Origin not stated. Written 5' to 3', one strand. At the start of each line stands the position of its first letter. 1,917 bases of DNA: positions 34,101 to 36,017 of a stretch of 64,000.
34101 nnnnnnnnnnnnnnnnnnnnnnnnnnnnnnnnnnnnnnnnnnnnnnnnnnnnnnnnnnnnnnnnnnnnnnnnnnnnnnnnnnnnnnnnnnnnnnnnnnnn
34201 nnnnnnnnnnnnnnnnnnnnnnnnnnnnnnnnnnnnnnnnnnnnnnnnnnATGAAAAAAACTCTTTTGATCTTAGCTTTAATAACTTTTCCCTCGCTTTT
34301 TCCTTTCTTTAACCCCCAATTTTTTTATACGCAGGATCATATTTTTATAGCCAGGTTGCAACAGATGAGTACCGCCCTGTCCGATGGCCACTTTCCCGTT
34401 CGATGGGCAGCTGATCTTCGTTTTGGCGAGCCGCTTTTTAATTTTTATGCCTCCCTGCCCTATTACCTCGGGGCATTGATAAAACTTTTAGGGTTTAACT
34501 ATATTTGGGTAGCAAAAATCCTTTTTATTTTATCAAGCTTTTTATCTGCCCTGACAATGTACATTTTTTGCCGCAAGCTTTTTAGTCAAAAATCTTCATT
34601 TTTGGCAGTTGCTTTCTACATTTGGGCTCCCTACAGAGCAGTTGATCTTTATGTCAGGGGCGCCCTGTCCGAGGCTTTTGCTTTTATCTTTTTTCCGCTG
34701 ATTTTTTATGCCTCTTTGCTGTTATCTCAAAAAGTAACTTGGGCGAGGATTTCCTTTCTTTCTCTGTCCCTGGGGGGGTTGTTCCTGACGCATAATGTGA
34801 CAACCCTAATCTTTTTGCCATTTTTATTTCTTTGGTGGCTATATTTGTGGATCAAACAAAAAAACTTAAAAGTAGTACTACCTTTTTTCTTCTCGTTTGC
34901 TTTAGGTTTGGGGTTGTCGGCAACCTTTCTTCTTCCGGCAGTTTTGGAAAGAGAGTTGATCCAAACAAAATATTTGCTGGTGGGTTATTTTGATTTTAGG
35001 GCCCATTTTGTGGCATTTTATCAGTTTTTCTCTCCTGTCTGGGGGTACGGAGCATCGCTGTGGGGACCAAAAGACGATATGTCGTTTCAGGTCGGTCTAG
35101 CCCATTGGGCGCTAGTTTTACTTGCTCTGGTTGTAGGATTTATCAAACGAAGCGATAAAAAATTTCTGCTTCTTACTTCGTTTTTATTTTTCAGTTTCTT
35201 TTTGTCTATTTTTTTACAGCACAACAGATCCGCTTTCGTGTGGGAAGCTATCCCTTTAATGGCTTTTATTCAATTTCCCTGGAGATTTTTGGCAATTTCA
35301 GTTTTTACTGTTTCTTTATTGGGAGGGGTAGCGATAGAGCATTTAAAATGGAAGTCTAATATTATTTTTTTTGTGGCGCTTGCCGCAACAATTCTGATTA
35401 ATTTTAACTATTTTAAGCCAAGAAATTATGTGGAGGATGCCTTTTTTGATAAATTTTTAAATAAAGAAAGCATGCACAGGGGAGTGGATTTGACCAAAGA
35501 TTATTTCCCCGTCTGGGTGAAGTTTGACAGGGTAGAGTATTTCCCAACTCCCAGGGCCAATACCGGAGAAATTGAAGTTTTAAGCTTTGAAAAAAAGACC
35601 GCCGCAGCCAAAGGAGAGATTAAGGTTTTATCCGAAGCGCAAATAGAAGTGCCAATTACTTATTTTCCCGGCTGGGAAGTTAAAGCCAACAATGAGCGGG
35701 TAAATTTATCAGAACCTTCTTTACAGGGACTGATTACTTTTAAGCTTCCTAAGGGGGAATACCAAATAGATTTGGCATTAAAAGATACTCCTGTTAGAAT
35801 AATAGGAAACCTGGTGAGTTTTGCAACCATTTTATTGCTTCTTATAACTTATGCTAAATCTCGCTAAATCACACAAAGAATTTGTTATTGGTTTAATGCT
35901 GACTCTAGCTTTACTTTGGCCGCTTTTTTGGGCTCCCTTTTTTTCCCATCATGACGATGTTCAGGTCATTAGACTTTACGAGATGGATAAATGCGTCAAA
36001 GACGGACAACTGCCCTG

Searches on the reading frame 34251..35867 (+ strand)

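Call 22: search_protein_families(library=pfam, proteins=[window:34251-35867:+], max_evalue=0.001)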
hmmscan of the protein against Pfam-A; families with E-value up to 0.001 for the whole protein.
window:34251-35867:+ (538 aa): 2 families
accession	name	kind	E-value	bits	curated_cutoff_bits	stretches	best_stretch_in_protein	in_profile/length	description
PF10131.15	PTPS_related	-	4.4e-07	29.2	26.4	1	63-392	1-314/621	6-pyruvoyl-tetrahydropterin synthase related domain; membrane protein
PF09586.16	YfhO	-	1e-06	27.9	28.5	1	453-508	766-821/835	Bacterial membrane protein YfhO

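Call 91: search_protein_families(library=pfam, proteins=[window:34251-35867:+], max_evalue=0.01)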
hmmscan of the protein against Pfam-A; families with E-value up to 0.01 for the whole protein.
window:34251-35867:+ (538 aa): 2 families
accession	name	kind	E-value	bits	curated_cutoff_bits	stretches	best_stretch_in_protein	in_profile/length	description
PF10131.15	PTPS_related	-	4.4e-07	29.2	26.4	1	63-392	1-314/621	6-pyruvoyl-tetrahydropterin synthase related domain; membrane protein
PF09586.16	YfhO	-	1e-06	27.9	28.5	1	453-508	766-821/835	Bacterial membrane protein YfhO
